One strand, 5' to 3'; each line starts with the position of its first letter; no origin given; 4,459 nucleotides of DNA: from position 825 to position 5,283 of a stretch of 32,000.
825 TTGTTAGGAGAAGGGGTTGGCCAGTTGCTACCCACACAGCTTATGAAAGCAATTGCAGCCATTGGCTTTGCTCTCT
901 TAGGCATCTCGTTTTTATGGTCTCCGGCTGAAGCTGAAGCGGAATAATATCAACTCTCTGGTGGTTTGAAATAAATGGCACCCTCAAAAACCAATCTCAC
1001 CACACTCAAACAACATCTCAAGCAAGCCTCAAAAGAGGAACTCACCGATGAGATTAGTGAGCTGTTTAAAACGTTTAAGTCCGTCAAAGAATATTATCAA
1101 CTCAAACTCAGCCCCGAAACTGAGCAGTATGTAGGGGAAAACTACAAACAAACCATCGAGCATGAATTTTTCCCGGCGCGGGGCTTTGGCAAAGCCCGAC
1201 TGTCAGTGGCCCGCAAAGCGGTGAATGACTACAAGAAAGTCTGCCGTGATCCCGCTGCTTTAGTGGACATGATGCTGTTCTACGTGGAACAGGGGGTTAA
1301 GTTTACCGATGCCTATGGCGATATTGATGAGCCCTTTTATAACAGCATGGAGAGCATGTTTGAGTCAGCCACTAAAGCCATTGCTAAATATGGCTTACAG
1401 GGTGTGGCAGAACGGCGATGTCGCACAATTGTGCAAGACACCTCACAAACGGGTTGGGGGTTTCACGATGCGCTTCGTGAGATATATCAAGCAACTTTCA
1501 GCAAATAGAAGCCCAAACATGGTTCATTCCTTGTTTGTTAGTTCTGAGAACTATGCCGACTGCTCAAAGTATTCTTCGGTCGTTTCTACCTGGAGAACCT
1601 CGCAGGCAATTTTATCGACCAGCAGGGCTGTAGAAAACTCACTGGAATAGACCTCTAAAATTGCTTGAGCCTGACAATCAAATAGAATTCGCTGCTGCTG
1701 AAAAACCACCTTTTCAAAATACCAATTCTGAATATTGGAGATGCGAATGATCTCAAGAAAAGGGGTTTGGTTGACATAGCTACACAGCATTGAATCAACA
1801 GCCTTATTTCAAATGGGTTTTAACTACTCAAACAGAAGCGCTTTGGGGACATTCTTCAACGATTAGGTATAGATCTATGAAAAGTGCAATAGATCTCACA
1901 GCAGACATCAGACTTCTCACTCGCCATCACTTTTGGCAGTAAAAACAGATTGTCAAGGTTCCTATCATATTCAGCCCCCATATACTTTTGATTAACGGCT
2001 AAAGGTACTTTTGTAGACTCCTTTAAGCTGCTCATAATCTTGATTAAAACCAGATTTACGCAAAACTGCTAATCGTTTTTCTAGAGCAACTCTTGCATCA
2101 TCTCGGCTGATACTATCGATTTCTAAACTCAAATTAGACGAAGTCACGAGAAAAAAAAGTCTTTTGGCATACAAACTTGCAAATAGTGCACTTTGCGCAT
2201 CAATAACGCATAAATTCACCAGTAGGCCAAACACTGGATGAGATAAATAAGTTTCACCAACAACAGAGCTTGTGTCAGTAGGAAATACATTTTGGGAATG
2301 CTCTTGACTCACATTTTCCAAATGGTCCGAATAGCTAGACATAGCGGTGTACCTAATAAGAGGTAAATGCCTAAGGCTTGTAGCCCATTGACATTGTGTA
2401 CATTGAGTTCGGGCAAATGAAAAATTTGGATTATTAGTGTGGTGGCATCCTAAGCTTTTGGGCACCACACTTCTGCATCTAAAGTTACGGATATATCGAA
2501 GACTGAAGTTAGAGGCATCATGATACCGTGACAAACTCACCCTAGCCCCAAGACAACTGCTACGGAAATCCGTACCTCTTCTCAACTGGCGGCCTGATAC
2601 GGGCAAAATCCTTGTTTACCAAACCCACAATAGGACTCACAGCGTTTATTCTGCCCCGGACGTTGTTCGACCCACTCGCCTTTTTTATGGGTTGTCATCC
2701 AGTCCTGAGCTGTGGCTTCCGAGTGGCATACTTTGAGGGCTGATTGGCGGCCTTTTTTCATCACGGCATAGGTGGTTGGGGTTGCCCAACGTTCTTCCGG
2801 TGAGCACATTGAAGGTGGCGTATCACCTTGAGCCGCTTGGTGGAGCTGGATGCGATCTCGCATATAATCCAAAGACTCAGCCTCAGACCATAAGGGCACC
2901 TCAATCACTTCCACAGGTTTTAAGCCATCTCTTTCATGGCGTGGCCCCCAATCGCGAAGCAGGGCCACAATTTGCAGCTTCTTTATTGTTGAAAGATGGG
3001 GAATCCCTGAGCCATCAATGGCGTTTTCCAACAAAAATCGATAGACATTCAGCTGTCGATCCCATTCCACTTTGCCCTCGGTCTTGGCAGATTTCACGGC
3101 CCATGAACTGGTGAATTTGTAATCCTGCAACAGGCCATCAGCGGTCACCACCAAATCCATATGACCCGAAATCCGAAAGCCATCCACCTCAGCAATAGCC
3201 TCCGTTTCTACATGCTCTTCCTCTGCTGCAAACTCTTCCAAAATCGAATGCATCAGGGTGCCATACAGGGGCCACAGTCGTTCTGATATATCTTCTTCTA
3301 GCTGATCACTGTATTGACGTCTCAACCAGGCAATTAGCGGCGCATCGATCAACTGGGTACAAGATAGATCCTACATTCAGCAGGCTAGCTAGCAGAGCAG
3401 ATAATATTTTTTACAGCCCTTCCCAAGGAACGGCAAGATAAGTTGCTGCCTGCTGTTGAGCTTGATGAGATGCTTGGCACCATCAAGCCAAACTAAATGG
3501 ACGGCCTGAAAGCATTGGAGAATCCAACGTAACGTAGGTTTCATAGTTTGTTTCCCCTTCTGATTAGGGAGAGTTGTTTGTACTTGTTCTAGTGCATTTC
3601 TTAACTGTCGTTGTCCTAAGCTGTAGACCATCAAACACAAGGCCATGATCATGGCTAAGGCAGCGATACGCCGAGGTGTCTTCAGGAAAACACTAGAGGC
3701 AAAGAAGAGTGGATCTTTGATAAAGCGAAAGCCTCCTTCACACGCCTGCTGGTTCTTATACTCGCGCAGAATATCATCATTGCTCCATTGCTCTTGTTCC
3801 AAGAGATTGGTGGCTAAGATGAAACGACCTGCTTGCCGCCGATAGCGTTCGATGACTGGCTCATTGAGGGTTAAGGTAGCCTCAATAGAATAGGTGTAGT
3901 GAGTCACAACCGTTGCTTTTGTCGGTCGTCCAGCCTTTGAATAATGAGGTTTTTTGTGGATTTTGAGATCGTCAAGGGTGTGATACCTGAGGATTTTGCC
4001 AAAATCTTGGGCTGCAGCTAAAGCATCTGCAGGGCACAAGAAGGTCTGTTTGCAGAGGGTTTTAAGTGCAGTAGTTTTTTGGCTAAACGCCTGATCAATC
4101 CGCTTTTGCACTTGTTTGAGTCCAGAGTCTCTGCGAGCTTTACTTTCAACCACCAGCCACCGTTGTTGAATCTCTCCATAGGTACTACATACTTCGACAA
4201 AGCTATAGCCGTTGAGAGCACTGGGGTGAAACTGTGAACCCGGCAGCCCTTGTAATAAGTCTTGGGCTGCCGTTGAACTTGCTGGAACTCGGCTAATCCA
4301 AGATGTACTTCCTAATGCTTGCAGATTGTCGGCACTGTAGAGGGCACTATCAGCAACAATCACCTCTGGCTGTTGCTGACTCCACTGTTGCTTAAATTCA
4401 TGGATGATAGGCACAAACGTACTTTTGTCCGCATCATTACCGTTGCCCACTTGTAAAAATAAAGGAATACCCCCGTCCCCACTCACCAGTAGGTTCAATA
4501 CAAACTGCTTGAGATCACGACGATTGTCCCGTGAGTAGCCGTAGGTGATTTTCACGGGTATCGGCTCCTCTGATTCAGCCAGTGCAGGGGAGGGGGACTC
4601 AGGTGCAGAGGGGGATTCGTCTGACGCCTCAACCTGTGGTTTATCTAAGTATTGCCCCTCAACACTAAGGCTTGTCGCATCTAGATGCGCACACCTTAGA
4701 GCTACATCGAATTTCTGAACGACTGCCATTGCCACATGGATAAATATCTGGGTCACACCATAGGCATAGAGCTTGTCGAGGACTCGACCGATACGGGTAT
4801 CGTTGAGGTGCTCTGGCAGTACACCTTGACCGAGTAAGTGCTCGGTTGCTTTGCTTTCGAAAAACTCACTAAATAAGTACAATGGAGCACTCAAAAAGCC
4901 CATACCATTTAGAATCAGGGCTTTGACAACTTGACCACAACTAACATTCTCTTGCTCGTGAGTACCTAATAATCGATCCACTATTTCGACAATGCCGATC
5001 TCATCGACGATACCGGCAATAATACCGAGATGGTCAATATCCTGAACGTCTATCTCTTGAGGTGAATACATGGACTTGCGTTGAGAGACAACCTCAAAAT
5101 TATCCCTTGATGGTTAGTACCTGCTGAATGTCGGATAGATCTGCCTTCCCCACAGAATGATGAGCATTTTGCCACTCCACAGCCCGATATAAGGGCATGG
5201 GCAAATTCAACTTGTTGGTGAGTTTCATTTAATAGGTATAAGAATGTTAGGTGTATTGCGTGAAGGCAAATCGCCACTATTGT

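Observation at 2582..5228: Recent IS1634-family insertion splits a Cas4-like PD-(D/E)XK nuclease gene, and the intact ORF can be rebuilt exactly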

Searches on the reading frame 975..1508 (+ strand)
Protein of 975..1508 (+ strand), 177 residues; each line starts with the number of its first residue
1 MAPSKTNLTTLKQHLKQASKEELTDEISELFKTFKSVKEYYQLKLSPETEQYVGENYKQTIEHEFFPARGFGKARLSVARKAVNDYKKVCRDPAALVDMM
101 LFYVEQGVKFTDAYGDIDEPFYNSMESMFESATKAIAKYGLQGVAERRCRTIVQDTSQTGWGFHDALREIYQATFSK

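Call 4: search_protein_families(library=pfam, proteins=[window:975-1508:+], max_evalue=0.1)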
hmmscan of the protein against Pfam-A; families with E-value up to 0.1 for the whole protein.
window:975-1508:+ (177 aa): 3 families
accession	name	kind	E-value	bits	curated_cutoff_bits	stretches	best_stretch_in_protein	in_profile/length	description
PF19652.4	DUF6155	-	7.8e-21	75.1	27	1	10-172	5-167/170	Family of unknown function (DUF6155)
PF14479.11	HeLo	-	0.066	13.4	23.2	0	19-130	75-178/205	Prion-inhibition and propagation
PF17241.8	Retrotran_gag_4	-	0.081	13.1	23.5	0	102-172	45-117/154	Ty5 Gag N-terminal region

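Call 5: search_protein_families(library=phrogs, proteins=[window:975-1508:+], max_evalue=0.01)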
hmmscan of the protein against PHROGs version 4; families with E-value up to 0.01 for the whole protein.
window:975-1508:+ (177 aa): 0 families

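Call 6: search_protein_families(library=ncbifam, proteins=[window:975-1508:+], max_evalue=0.01)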
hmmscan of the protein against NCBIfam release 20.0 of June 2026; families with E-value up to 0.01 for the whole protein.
window:975-1508:+ (177 aa): 0 families

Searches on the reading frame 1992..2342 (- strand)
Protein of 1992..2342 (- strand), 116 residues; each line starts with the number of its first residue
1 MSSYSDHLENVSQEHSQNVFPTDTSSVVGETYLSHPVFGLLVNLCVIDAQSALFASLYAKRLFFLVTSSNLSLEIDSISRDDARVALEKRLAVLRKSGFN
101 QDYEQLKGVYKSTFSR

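Call 43: find_encoding_contigs(protein=window:1992-2342:-, flank=6000, max_places=10)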
Protein window:1992-2342:- (116 aa): 22 contigs read that carry it; 10 places shown.
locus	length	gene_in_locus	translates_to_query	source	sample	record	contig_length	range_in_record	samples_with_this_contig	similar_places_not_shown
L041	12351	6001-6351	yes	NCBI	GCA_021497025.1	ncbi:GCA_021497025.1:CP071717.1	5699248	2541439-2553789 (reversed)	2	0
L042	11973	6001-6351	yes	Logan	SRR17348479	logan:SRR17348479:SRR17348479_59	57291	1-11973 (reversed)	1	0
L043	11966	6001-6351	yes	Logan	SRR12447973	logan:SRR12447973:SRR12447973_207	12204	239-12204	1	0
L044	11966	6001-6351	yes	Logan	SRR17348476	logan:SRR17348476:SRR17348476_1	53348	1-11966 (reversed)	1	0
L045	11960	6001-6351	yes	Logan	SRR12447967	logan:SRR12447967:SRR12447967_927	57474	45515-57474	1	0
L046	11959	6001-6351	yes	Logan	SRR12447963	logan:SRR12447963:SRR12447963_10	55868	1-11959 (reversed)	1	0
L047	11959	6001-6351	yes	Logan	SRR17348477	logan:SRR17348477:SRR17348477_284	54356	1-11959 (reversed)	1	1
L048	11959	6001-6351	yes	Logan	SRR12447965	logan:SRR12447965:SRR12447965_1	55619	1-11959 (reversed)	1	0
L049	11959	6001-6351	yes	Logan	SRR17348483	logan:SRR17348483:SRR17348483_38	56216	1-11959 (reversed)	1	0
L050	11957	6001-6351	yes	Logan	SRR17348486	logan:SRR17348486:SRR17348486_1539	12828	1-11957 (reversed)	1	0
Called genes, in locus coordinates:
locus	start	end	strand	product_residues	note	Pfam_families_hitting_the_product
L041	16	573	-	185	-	PF13302:Acetyltransf_3, PF13420:Acetyltransf_4 (weak), PF00583:Acetyltransf_1 (weak)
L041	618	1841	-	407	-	PF01636:APH (faint)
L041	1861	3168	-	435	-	PF00815:Histidinol_dh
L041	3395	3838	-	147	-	-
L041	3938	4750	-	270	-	PF01784:DUF34_NIF3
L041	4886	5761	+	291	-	PF12705:PDDEXK_1 (faint)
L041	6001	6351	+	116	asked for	PF12058:PipX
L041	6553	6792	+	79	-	PF08865:DUF1830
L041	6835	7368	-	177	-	PF19652:DUF6155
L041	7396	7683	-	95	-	PF01169:GDT1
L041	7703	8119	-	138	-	PF01169:GDT1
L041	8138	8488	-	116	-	PF03692:CxxCxxCC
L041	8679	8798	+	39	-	PF05969:PSII_Ycf12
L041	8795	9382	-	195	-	-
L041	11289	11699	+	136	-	-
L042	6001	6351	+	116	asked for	PF12058:PipX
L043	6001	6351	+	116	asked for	PF12058:PipX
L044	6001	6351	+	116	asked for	PF12058:PipX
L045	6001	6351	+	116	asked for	PF12058:PipX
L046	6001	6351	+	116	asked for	PF12058:PipX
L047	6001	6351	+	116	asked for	PF12058:PipX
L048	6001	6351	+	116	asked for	PF12058:PipX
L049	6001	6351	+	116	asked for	PF12058:PipX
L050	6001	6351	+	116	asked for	PF12058:PipX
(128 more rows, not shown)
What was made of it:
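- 1992..2342 (-): pipX (116 aa), 239 nt downstream of the nuclease stop on the same strand. It is intact. The same protein sequence is found on 22 contigs of related strains (call 43).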

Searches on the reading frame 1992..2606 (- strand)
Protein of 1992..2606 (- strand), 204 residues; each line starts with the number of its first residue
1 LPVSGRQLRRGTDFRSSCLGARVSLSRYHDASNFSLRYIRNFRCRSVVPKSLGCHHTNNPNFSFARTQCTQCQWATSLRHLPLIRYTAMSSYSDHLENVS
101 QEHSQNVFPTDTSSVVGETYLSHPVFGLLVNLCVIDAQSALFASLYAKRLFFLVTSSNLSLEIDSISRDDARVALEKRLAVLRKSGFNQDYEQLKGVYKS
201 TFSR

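Call 4: search_protein_families(library=pfam, proteins=[window:1992-2606:-], max_evalue=0.1)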
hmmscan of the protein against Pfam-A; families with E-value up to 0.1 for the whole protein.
window:1992-2606:- (204 aa): 1 family
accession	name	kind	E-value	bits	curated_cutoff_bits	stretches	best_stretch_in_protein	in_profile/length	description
PF12058.13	PipX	-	4.7e-32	110.4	25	1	118-202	2-86/86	PII-interacting protein X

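Call 5: search_protein_families(library=phrogs, proteins=[window:1992-2606:-], max_evalue=0.01)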
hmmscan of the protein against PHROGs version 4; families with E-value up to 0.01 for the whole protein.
window:1992-2606:- (204 aa): 0 families

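Call 6: search_protein_families(library=ncbifam, proteins=[window:1992-2606:-], max_evalue=0.01)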
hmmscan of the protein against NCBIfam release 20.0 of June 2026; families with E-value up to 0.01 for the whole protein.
window:1992-2606:- (204 aa): 1 family
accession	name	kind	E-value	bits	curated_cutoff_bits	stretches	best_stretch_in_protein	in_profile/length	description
NF045912.1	TransCoactPipX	equivalog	9.8e-33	112.2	125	1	118-202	1-85/85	transcriptional coactivator PipX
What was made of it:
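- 1992..2342 (-): PF12058 gives 4.7e-32 and the NF045912 model also matches (calls 4, 6).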

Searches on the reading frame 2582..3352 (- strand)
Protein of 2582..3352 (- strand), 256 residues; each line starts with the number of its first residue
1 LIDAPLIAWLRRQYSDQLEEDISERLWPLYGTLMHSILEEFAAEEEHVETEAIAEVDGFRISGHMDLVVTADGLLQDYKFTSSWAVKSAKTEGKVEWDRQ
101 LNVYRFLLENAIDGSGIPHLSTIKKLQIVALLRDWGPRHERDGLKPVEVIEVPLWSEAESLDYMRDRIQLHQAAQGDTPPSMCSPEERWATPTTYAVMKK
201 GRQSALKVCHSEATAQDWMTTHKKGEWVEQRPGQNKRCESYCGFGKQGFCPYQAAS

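Call 60: find_encoding_contigs(protein=window:2582-3352:-, flank=4000, max_places=6)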
Protein window:2582-3352:- (256 aa): 1 contig read that carries it; 1 place shown.
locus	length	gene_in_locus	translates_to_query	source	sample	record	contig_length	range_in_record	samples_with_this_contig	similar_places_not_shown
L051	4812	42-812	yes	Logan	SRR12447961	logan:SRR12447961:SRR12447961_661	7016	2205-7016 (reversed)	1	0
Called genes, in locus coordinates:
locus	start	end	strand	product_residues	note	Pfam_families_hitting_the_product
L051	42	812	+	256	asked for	PF12705:PDDEXK_1 (faint)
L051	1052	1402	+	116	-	PF12058:PipX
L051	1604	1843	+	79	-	PF08865:DUF1830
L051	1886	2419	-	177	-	PF19652:DUF6155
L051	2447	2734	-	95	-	PF01169:GDT1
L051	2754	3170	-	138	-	PF01169:GDT1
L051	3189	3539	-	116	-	PF03692:CxxCxxCC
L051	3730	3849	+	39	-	PF05969:PSII_Ycf12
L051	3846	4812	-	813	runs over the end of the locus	PF01368:DHH, PF02272:DHHA1, PF17768:RecJ_OB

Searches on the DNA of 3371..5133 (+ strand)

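Call 21: search_dna_similar(query=window:3371-5133:+, collection=plasmids, mode=near, max_rows=20)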
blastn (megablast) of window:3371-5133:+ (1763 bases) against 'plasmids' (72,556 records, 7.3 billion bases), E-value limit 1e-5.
Records with a match: 1; places in all: 1; records where one place covers at least 80% of the query: 1.
Best place of each record, by identity: >=99% 1.
By first word of the organism name: Acaryochloris 1.
By predicted mobility (MOB-suite, as given by PLSDB): conjugative 1.
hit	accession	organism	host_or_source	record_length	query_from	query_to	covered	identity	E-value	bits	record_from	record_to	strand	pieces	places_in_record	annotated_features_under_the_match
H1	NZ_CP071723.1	Acaryochloris sp. 'Moss Beach'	culture,intertidal zone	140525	1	1763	100%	99.4%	0e+0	3197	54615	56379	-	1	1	none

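Call 24: get_annotated_region(hit=H1, flank=3000)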
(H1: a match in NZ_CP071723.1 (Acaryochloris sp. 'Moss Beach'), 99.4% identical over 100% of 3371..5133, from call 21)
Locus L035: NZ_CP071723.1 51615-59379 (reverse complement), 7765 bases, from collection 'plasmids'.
description: Acaryochloris sp. 'Moss Beach' plasmid pMB06, complete sequence
organism: Acaryochloris sp. 'Moss Beach' (NCBI taxid 2740837)
taxonomy: Bacteria; Cyanobacteriota; Cyanophyceae; Acaryochloridales; Acaryochloridaceae; Acaryochloris; Acaryochloris sp. 'Moss Beach'
host: -; source: culture,intertidal zone; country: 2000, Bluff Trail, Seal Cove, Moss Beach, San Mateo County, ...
typing (MOB-suite, as given by PLSDB): conjugative; relaxase MOBF; mating-pair formation MPF_T
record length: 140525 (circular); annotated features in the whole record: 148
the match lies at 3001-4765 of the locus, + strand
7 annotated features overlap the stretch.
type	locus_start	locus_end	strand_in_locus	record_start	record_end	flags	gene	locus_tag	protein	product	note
CDS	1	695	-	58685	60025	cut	-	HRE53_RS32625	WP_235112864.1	DUF3370 domain-containing protein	-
CDS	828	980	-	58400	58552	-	-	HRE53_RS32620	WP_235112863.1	hypothetical protein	-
CDS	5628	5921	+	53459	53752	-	-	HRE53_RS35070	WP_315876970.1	hypothetical protein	-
CDS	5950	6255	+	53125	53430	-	-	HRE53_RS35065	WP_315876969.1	hypothetical protein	-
CDS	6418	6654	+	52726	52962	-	-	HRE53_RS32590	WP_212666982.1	hypothetical protein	-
CDS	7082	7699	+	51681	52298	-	-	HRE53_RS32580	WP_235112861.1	ParA family protein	-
CDS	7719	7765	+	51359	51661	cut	-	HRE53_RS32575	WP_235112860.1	hypothetical protein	-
